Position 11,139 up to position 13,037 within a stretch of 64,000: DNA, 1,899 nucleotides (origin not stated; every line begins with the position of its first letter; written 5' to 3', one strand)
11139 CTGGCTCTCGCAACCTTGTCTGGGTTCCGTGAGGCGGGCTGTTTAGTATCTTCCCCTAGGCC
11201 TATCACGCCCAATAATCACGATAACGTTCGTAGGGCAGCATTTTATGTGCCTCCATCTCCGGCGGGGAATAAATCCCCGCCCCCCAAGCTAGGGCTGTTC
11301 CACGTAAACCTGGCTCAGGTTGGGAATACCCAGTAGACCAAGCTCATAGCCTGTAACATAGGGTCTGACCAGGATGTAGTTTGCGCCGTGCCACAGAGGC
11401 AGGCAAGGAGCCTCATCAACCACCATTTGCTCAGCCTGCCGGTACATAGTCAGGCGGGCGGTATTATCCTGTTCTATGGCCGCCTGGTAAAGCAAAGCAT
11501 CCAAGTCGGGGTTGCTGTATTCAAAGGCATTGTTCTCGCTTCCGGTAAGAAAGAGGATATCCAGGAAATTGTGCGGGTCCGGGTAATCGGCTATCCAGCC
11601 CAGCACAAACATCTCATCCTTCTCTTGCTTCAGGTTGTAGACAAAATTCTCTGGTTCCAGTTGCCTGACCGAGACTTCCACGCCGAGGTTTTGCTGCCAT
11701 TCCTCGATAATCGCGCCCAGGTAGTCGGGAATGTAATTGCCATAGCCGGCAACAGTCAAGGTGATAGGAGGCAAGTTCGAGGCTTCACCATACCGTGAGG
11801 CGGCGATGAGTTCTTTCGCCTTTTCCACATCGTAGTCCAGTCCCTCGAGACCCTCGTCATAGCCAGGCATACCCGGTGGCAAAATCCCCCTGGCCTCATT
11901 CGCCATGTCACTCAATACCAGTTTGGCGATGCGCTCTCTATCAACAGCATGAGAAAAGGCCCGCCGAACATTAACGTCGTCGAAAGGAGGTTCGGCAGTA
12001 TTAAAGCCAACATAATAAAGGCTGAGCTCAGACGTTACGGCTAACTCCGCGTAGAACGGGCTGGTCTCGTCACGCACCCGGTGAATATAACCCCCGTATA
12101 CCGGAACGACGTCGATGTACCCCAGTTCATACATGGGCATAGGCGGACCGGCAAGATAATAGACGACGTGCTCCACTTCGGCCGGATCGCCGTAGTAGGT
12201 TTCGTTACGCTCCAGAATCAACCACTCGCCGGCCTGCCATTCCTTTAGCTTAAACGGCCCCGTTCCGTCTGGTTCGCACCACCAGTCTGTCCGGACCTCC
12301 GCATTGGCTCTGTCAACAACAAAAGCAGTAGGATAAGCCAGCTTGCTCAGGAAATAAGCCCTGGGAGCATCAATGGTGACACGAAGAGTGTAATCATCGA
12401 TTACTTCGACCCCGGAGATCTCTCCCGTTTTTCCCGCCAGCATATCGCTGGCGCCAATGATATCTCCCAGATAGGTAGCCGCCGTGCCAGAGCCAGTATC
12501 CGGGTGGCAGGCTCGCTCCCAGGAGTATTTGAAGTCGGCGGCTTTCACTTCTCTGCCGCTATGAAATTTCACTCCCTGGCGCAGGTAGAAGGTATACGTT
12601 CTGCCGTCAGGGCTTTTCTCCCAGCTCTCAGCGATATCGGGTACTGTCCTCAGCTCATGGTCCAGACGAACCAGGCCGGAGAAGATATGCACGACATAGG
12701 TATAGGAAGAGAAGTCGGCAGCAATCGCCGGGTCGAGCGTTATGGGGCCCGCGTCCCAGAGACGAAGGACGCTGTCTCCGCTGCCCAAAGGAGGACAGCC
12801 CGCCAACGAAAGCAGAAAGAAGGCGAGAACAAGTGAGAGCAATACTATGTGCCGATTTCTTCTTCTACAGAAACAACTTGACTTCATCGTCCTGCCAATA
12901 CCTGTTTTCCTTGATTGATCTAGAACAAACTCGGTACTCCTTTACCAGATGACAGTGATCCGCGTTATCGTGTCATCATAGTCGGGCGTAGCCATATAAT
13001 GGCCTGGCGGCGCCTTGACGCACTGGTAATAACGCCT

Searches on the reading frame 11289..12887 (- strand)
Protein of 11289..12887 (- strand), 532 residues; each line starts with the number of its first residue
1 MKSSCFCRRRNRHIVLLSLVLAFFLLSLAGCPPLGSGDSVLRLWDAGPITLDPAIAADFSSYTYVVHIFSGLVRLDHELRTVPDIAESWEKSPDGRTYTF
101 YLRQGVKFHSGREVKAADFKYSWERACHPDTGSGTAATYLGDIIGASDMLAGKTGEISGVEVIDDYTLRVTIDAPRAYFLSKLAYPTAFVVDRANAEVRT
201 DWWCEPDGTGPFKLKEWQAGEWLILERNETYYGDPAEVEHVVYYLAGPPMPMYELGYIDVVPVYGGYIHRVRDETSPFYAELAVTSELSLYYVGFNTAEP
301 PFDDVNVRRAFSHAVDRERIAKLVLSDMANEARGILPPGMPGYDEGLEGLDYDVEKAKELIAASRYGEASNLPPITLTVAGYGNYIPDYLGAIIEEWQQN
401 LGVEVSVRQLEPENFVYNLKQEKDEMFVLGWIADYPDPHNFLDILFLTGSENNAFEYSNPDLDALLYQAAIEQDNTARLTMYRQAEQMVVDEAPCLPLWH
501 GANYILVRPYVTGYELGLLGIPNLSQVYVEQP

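Call 78: search_protein_families(library=ncbifam, proteins=[window:11289-12887:-], max_evalue=1e-10)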
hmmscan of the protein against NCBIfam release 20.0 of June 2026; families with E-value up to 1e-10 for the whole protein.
window:11289-12887:- (532 aa): 10 families
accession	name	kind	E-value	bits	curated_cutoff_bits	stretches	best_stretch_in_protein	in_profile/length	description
NF011684.0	PRK15104.1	equivalog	5.1e-60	203.7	947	1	51-515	52-525/543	oligopeptide ABC transporter substrate-binding protein OppA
NF007287.0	PRK09755.1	equivalog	3.7e-57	194.4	1098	1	45-516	40-518/535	ABC transporter substrate-binding protein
NF045467.1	Opp4A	equivalog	4.6e-50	170.4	650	1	69-525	67-552/556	oligopeptide ABC transporter substrate-binding protein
NF043070.1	DppA_dipep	equivalog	6.3e-48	163.6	1005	1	64-529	56-534/535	dipeptide ABC transporter periplasmic-binding protein DppA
NF011689.0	PRK15109.1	equivalog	2.9e-39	135.2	560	1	68-530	65-539/547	ABC transporter substrate-binding protein SapA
TIGR02294.1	nickel_nikA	equivalog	1.7e-37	129.1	393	1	68-507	35-479/501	nickel ABC transporter substrate-binding protein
NF011942.0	PRK15413.1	equivalog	3e-36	125.2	594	2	46-232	36-208/512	glutathione ABC transporter substrate-binding protein GsiB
NF045468.1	Opp5A_nikA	equivalog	2.9e-34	118.4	600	1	68-514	44-472/488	nickel ABC transporter substrate-binding protein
NF047575.1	opine_bind_CntA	exception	4.3e-25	88.3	800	1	82-242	78-226/535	staphylopine-dependent metal ABC transporter substrate-binding lipoprotein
TIGR04028.1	SBP_KPN_01854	hypoth_equivalog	7e-21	74.4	468.5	0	294-363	259-328/509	TIGR04028 family ABC transporter substrate-binding protein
